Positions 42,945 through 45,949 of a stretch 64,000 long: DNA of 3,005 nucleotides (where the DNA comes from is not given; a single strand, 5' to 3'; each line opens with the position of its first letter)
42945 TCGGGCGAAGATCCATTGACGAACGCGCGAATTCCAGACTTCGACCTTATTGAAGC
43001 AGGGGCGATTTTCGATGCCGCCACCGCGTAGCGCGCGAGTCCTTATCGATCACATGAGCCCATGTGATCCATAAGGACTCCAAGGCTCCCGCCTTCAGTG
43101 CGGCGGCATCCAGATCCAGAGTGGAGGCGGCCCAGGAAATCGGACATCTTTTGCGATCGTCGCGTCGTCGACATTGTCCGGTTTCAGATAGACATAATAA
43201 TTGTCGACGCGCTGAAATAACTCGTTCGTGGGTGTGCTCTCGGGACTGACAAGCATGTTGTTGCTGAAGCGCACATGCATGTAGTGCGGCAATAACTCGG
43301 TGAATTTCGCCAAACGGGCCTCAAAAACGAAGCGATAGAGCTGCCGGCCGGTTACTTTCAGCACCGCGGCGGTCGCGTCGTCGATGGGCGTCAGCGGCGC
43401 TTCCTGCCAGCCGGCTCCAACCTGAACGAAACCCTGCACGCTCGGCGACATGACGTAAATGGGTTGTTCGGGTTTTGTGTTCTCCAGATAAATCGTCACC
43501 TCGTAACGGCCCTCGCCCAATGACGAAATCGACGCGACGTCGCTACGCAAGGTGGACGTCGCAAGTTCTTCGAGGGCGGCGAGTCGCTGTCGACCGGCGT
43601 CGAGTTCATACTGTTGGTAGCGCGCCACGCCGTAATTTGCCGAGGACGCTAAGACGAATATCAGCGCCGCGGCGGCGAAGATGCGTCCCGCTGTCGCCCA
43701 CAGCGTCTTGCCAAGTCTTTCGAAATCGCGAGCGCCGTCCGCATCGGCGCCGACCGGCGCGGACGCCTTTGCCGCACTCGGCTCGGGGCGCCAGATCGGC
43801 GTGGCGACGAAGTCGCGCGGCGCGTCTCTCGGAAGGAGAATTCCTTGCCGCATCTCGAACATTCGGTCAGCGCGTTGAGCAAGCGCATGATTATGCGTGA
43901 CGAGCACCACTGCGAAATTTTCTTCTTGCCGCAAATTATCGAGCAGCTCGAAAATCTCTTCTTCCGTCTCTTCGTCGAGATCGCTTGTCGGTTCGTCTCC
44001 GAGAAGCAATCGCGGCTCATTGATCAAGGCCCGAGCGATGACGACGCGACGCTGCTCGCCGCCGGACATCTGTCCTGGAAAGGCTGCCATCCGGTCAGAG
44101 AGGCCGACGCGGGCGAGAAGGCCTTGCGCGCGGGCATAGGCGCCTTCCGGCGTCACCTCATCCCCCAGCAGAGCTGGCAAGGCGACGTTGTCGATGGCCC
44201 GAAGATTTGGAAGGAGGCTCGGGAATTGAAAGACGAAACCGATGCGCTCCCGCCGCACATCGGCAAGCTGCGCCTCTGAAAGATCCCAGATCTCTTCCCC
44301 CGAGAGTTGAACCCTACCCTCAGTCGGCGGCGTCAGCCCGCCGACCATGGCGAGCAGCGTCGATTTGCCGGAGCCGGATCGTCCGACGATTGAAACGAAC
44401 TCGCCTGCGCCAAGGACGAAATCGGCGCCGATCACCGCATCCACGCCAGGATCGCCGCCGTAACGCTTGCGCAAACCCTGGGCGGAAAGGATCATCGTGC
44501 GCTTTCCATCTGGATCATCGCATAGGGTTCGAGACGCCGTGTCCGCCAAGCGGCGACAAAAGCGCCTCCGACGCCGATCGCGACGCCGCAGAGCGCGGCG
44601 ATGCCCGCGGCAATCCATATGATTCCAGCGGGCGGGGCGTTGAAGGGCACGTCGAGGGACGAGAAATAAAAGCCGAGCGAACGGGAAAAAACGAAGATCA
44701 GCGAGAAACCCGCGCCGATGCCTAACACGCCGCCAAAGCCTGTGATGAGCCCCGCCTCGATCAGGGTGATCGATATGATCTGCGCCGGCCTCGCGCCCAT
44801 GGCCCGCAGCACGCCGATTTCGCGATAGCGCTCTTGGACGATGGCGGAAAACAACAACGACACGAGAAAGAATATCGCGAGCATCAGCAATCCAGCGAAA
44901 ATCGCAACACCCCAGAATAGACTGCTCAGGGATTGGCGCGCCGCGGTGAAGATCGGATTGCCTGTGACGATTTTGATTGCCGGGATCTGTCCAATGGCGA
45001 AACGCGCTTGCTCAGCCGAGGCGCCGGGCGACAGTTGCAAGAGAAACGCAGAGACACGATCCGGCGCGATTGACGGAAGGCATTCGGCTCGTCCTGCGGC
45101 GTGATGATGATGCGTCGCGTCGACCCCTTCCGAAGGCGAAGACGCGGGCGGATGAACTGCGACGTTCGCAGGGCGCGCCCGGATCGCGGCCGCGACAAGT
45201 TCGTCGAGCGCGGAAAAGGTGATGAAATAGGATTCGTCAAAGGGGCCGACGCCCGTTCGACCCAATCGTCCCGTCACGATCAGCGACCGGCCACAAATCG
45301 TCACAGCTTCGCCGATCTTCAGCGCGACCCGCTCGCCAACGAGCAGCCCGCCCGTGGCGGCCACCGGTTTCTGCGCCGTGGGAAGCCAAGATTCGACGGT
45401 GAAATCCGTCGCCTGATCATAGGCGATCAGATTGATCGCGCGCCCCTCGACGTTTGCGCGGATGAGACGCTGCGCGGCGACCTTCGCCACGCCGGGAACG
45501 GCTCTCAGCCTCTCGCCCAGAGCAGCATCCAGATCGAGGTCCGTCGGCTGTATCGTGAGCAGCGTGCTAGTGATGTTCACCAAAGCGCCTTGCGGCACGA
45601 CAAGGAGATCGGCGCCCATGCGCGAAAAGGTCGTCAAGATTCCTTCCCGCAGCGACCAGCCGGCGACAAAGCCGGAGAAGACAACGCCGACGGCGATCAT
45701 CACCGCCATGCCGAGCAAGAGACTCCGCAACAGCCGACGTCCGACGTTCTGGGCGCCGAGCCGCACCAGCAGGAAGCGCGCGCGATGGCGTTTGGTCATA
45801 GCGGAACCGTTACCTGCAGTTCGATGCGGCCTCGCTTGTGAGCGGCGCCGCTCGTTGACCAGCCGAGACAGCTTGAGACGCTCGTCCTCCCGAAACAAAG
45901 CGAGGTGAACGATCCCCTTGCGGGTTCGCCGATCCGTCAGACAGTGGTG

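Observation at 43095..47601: TAT-exported histidine-hub beta-propeller (NosZ-N-domain / thiocyanate-dehydrogenase-like) in an operon with a MacB/FtsX-type ABC machine: candidate new copper-cluster enzyme system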

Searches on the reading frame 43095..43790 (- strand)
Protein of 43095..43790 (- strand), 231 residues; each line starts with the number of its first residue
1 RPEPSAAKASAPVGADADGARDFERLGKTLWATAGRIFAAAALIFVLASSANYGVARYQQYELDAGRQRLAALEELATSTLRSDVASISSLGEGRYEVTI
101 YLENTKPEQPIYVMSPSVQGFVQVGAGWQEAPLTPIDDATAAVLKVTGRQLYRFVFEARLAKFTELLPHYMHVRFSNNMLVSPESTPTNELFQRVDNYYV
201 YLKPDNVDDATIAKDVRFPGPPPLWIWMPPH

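Call 37: search_solved_structures(query=window:43095-43790:-, max_evalue=10)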
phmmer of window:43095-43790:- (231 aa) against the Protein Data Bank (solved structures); distinct sequences matched with E-value up to 10: 0.

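Call 57: find_homologous_proteins(query=window:43098-43790:-, max_evalue=0.001)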
Query window:43098-43790:- (231 aa): 89 proteins with E <= 0.001 among 906 candidates.
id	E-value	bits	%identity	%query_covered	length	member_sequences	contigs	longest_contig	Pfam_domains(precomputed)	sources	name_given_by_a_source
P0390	1.5e-97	344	68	100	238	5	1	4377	-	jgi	jgi:hypothetical protein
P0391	6.4e-93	329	77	82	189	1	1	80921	-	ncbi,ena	-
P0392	2.8e-92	327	67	92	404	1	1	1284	PF00005.34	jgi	jgi:predicted ABC-type transport system involved in lysophospholipase L1 biosynthesis ATPase subunit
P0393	1.2e-90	321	65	92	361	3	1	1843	PF00005.34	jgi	jgi:energy-coupling factor transporter ATP-binding protein EcfA2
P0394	2.3e-87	311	64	92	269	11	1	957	-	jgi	jgi:putative ABC transport system ATP-binding protein/macrolide transport system ATP-binding/permeas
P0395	6.0e-87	309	76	78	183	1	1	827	-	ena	-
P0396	6.4e-82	293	66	84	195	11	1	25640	-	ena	-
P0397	1.5e-80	288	58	99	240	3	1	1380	-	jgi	jgi:hypothetical protein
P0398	9.2e-78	279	64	84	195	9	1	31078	-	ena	-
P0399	2.6e-76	275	72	71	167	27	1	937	-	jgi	jgi:hypothetical protein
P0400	1.6e-71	259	53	100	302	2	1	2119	-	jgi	jgi:energy-coupling factor transporter ATP-binding protein EcfA2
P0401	4.5e-71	257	56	92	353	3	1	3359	PF00005.34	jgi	jgi:putative ABC transport system ATP-binding protein/macrolide transport system ATP-binding/permeas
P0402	8.3e-69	250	80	59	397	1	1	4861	PF00005.34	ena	-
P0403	5.9e-66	241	50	93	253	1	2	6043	-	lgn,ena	-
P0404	1.0e-65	240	63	71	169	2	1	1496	-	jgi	jgi:putative ABC transport system ATP-binding protein/macrolide transport system ATP-binding/permeas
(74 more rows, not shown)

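Call 64: predict_structure(alignment_id=A2)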
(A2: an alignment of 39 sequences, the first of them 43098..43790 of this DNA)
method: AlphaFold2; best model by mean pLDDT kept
length: 231 residues; sequences in the alignment: 39
mean_pLDDT: 89.4   pTM: 0.73
mean pLDDT of the five models: 89.4, 87.3, 85.9, 84.7, 81.6
residues with pLDDT >= 90: 173; 70-90: 38; 50-70: 15; < 50: 5
segments of 3 or more residues with pLDDT < 50: 8-10
pLDDT, mean of each block of 10 residues (from residue 1): 50 60 85 94 96 96 93 93 96 97 91 90 97 87 86 95 94 96 87 95 95 95 92 61
secondary structure, 60 per line:
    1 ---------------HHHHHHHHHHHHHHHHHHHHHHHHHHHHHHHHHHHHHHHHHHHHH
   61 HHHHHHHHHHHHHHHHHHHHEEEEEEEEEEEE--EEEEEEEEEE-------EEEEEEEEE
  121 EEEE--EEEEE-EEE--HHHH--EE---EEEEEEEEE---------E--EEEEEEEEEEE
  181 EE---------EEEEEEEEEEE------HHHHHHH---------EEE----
elements in order: H16-80 E81-92 E95-104 E112-124 E127-131 E133-135 H138-141 E149-157 E170-182 E192-202 H209-215 E225-227
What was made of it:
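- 43638..43712 (-): Single transmembrane helix joining the ATPase to its periplasmic domain. It is part of the long helix 16-80 of the model (call 64).
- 43095..43790 (-): Gene 3, C-terminal half: membrane-anchored stalk helix plus beta-sandwich accessory domain, with YMHVR and C-terminal MPPH motifs. The AF2 model has pLDDT 89.4 (call 64).
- The accessory domain has a long stalk helix (call 64).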

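Call 66: fold_search(model_id=the predicted structure, library=pdb)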
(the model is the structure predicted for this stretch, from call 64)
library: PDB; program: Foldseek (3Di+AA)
matches with E <= 10: 1157; with E <= 0.001: 5
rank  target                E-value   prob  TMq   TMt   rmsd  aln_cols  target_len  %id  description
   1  5cn1_A                2.1e-04  1.00  0.29  0.50   5.0       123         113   11  Crystal structure of yeast GGA1_GAE domain-P21 (released 2016-07-20)
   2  5cn1_D                4.4e-04  1.00  0.29  0.49   5.1       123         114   11  Crystal structure of yeast GGA1_GAE domain-P21 (released 2016-07-20)
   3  9eq7_J                6.7e-04  1.00  0.38  0.45   6.9       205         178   12  Halobacterium salinarum archaellum filament (released 2024-07-17)
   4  7fe5_A                9.3e-04  0.96  0.24  0.28  13.9       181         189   13  AvmM Catalyzes Macrocyclization in Alchivemycin A Biosynthesis (released 2021-09-01)
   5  7s5t_A                9.8e-04  1.00  0.31  0.23   6.6       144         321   12  Human KATP channel in open conformation, focused on Kir (C166S G334D double mutant) and SUR TMD0 (released 2021-12-01)
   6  7u7m_B                1.2e-03  1.00  0.30  0.22   6.0       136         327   12  Cryo-EM structure of the pancreatic ATP-sensitive potassium channel in the presence of carbamazepine and ATP with Kir6 (released 2022-08-31)
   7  7tys_B                1.2e-03  1.00  0.30  0.22   6.0       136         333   12  Cryo-EM structure of the pancreatic ATP-sensitive potassium channel bound to ATP and repaglinide with Kir6.2-CTD in th (released 2022-08-31)
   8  7u05_C                1.3e-03  1.00  0.35  0.29   6.9       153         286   10  Structure of the yeast TRAPPII-Rab11/Ypt32 complex in the closed/closed state (composite structure) (released 2022-04-27)
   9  5cl2_B                1.3e-03  1.00  0.30  0.28   6.7       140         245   10  Crystal structure of Spo0M, sporulation control protein, from Bacillus subtilis. (released 2015-12-16)
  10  7mjp_B                1.4e-03  1.00  0.30  0.22   6.2       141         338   14  Vascular KATP channel: Kir6.1 SUR2B propeller-like conformation 2 (released 2021-10-13)
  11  9pr5_A                1.5e-03  1.00  0.34  0.28   5.6       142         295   15  Cryo-EM structure of the human inward-rectifier potassium 7.1 channel (Kir7.1) extended state (released 2026-02-25)
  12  8ti1_A                1.7e-03  1.00  0.31  0.24   5.8       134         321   13  Cryo-EM structure of a SUR1/Kir6.2-Q52R ATP-sensitive potassium channel in the presence of PIP2 in the open conformati (released 2024-04-03)
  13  9nms_A                1.8e-03  1.00  0.32  0.25   5.9       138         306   14  R162Q mutant of inwardly rectifying potassium channel Kir7.1 (released 2026-01-28)
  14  9nmt_A                1.8e-03  1.00  0.32  0.26   9.0       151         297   13  ML418 bound inwardly rectifying potassium channel Kir7.1 R162Q mutant (released 2026-01-28)
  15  9dfx_B                1.8e-03  1.00  0.27  0.20   7.7       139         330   13  Cryo-EM structure of a SUR1/Kir6.2 ATP-sensitive potassium channel in the presence of Aekatperone in the closed confor (released 2025-02-12)
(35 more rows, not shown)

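Call 70: search_protein_families(library=pfam, proteins=[window:43098-43790:-], max_evalue=10)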
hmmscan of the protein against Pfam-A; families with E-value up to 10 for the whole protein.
window:43098-43790:- (231 aa): 0 families

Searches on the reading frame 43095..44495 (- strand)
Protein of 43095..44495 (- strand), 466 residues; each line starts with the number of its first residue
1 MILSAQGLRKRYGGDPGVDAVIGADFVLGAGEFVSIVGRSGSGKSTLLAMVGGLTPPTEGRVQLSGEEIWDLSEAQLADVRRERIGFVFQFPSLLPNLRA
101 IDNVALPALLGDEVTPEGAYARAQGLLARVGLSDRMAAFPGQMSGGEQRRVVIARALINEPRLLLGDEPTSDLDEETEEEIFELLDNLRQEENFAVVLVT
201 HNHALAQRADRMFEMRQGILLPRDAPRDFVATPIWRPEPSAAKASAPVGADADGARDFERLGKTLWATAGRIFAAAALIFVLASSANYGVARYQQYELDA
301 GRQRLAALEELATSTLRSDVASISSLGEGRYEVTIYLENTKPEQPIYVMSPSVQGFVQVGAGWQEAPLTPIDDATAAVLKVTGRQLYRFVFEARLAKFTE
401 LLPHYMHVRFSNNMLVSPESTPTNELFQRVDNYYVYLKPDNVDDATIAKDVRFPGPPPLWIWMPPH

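Call 3: search_protein_families(library=pfam, proteins=[window:43095-44495:-], max_evalue=1)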
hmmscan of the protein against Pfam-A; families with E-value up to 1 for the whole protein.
window:43095-44495:- (466 aa): 13 families
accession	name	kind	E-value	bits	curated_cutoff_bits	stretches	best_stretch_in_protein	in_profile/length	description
PF00005.33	ABC_tran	-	3.1e-31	109.2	25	1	25-171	5-137/137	ABC transporter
PF02463.25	SMC_N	-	1.8e-05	24.7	40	1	142-216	136-212/220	RecF/RecN/SMC N terminal domain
PF13304.12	AAA_21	-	0.0001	22.9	27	1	156-203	252-300/304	AAA domain, putative AbiEii toxin, Type IV TA system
PF13555.12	AAA_29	-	0.00036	20.7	27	1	33-58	24-50/61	P-loop containing region of AAA domain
PF13191.12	AAA_16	-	0.0057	17.6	32.6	1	29-196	22-166/167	AAA ATPase domain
PF13481.12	AAA_25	-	0.0079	16.3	27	1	27-48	29-50/195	AAA domain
PF13401.12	AAA_22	-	0.017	15.9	27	1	33-53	7-27/130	AAA domain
PF20720.3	nSTAND3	-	0.048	13.8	27.2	0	31-50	17-36/155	Novel STAND NTPase 3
PF25199.1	nSTAND_NTPase5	-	0.13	12.5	34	0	31-49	41-59/145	Novel STAND NTPase 5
PF20703.3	nSTAND1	-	0.13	12.3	27.1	1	32-67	34-65/379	Novel STAND NTPase 1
PF00931.28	NB-ARC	-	0.14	11.9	23.5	1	32-50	19-37/248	NB-ARC domain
PF12228.14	DUF3604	-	0.32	9.8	20.4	1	143-215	165-232/591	Protein of unknown function (DUF3604)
PF13476.12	AAA_23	-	0.38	11.8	27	1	33-49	21-37/201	AAA domain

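Call 4: search_protein_families(library=ncbifam, proteins=[window:43095-44495:-], max_evalue=1)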
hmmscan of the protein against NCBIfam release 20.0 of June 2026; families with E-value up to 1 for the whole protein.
window:43095-44495:- (466 aa): 201 families (the best 25 are shown)
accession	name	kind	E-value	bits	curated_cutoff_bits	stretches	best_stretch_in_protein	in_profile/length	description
TIGR02211.1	LolD_lipo_ex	equivalog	4.7e-66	222.5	307.75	1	2-220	1-219/221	lipoprotein-releasing ABC transporter ATP-binding protein LolD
NF008639.0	PRK11629.1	equivalog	5.7e-59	199.4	360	1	3-220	7-224/234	lipoprotein-releasing ABC transporter ATP-binding protein LolD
NF007879.0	PRK10584.1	equivalog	1.9e-52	178.3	336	1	6-220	10-224/228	putative ABC transporter ATP-binding protein YbbA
NF007826.0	PRK10535.1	equivalog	2.8e-52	177.9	966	1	3-222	5-223/648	macrolide ABC transporter ATP-binding protein/permease MacB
TIGR02982.1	heterocyst_DevA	subfamily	1.7e-50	171.7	295.8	1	22-220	22-219/220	ABC exporter ATP-binding subunit, DevA family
TIGR02673.1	FtsE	equivalog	1.1e-49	169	264.85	1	10-218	9-213/214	cell division ATP-binding protein FtsE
NF038007.1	ABC_ATP_DarD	equivalog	6.1e-44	150.1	375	1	25-219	25-217/218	darobactin export ABC transporter ATP-binding protein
TIGR03608.1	L_ocin_972_ABC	subfamily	3.7e-43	147.4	254.85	1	25-214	18-205/206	putative bacteriocin export ABC transporter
TIGR02315.1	ABC_phnC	equivalog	8.4e-42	143.3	266.1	1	3-228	2-232/243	phosphonate ABC transporter ATP-binding protein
TIGR01186.1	proV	subfamily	6e-41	140.7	326.6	1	20-230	8-218/363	betaine/proline/choline family ABC transporter ATP-binding protein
TIGR04521.1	ECF_ATPase_2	equivalog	4.6e-40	137.4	330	1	24-230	24-233/279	energy-coupling factor transporter ATPase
NF007027.0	PRK09493.1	equivalog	4.9e-40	137.4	379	1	24-232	20-226/240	glutamine ABC transporter ATP-binding protein GlnQ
TIGR03005.1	ectoine_ehuA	equivalog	9.7e-40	136.4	345.4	1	21-233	16-238/252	ectoine/hydroxyectoine ABC transporter ATP-binding protein EhuA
TIGR03265.1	PhnT2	equivalog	1.2e-39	136.6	457.7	1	3-232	5-225/353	putative 2-aminoethylphosphonate ABC transporter ATP-binding protein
TIGR02314.1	ABC_MetN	equivalog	3.5e-39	134.8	499.7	1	20-228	20-227/343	methionine ABC transporter ATP-binding protein MetN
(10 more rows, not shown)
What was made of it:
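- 43791..44495 (-): Gene 3, N-terminal half: ABC ATPase (LolD/MacB/FtsE-like nucleotide-binding domain). NCBIfam LolD scores 222 bits, below its cut-off of 308 (calls 3, 4).
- On MacB proper (MacAB-TolC): NCBIfam MacB scores 25-178 bits against a cut-off of 966 (call 4).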

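Call 55: find_encoding_contigs(protein=window:43095-44495:-, flank=10000, max_places=2)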
Protein window:43095-44495:- (466 aa): 1 contig read that carries it; 1 place shown.
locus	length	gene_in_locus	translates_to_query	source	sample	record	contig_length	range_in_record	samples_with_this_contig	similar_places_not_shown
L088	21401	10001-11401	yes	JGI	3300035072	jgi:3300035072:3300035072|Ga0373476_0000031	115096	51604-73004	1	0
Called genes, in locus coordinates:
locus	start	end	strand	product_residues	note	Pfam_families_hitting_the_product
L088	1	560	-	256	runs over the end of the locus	PF01209:Ubie_methyltran, PF05219:DREV (weak), PF13489:Methyltransf_23, PF08241:Methyltransf_11, PF08242:Methyltransf_12, PF13649:Methyltransf_25, PF13847:Methyltransf_31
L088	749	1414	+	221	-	PF13560:HTH_31, PF17765:MLTR_LBD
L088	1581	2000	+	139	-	PF01124:MAPEG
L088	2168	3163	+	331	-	PF00933:Glyco_hydro_3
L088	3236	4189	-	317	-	PF13580:SIS_2 (weak), PF22645:GKRP_SIS_N, PF01380:SIS (weak)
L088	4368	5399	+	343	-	PF01380:SIS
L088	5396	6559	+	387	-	PF01979:Amidohydro_1, PF07969:Amidohydro_3 (weak)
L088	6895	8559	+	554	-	-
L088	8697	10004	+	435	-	PF12704:MacB_PCD, PF02687:FtsX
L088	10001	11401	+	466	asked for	PF00005:ABC_tran, PF02463:SMC_N (faint)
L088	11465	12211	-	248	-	PF03692:CxxCxxCC (weak)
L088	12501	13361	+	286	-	PF14361:RsbRD_N, PF01740:STAS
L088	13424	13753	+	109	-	PF01740:STAS (weak)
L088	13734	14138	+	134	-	PF13581:HATPase_c_2, PF02518:HATPase_c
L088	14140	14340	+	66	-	-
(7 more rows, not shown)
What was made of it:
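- Checked: The public gene calls on the source contig use the same starts, giving 554/435/466 aa (call 55).
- In this window, stressosome-like and two-component genes lie downstream (call 55).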

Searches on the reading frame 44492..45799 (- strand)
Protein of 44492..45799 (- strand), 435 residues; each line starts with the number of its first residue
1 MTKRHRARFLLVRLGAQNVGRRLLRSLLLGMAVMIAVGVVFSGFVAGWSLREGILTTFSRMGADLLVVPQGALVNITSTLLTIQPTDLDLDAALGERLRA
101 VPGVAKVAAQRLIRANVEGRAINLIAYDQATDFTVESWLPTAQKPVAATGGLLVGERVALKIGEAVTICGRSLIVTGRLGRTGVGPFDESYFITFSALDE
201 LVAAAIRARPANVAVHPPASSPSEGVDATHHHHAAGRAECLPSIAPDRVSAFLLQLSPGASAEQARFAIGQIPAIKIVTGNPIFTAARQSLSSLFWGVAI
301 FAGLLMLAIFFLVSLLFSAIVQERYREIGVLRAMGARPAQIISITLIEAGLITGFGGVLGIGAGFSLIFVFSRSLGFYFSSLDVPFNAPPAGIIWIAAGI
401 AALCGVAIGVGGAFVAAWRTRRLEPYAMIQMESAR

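Call 3: search_protein_families(library=pfam, proteins=[window:44492-45799:-], max_evalue=1)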
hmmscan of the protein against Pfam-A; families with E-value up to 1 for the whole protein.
window:44492-45799:- (435 aa): 2 families
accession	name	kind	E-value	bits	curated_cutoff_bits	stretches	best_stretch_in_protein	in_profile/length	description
PF02687.27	FtsX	-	1.7e-18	67.3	25.5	1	300-425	2-120/120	FtsX-like permease C-terminal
PF12704.14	MacB_PCD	-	2.3e-09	38.3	27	1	31-271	6-206/207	MacB-like periplasmic core domain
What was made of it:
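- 44492..45799 (-): Gene 2: FtsX/MacB-type permease (435 aa) with TM1, a periplasmic core domain and TM2-4. Pfam FtsX at 1.7e-18 and MacB_PCD at 2.3e-9 (call 3).
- On MacB / type VII ABC superfamily: PF02687 at 67 bits and PF12704 at 38 bits, both above their cut-offs (call 3).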

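Call 4: search_protein_families(library=ncbifam, proteins=[window:44492-45799:-], max_evalue=1)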
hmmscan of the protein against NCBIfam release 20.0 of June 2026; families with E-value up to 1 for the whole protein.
window:44492-45799:- (435 aa): 7 families
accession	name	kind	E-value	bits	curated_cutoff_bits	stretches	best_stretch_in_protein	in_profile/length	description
TIGR03434.1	ADOP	subfamily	2.4e-09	35.9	622.3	1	242-430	223-400/803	ADOP family duplicated permease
NF007826.0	PRK10535.1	equivalog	4.4e-06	25.2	966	1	316-427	545-643/648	macrolide ABC transporter ATP-binding protein/permease MacB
TIGR02212.1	lolCE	equivalog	3.4e-05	23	362.45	1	305-368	277-339/411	lipoprotein-releasing ABC transporter permease subunit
TIGR00439.2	FtsX_Gneg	equivalog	0.00018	20.8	255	1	290-419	162-289/292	permease-like cell division protein FtsX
NF008357.0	PRK11146.1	exception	0.0041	16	439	1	307-364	282-338/414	lipoprotein-releasing ABC transporter permease subunit LolE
TIGR02213.1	lolE_release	exception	0.0051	15.7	540.35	1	306-364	278-335/411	lipoprotein-releasing ABC transporter permease subunit LolE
NF038347.1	FtsX_Gpos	exception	0.0082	15.5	225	1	295-416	169-290/296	permease-like cell division protein FtsX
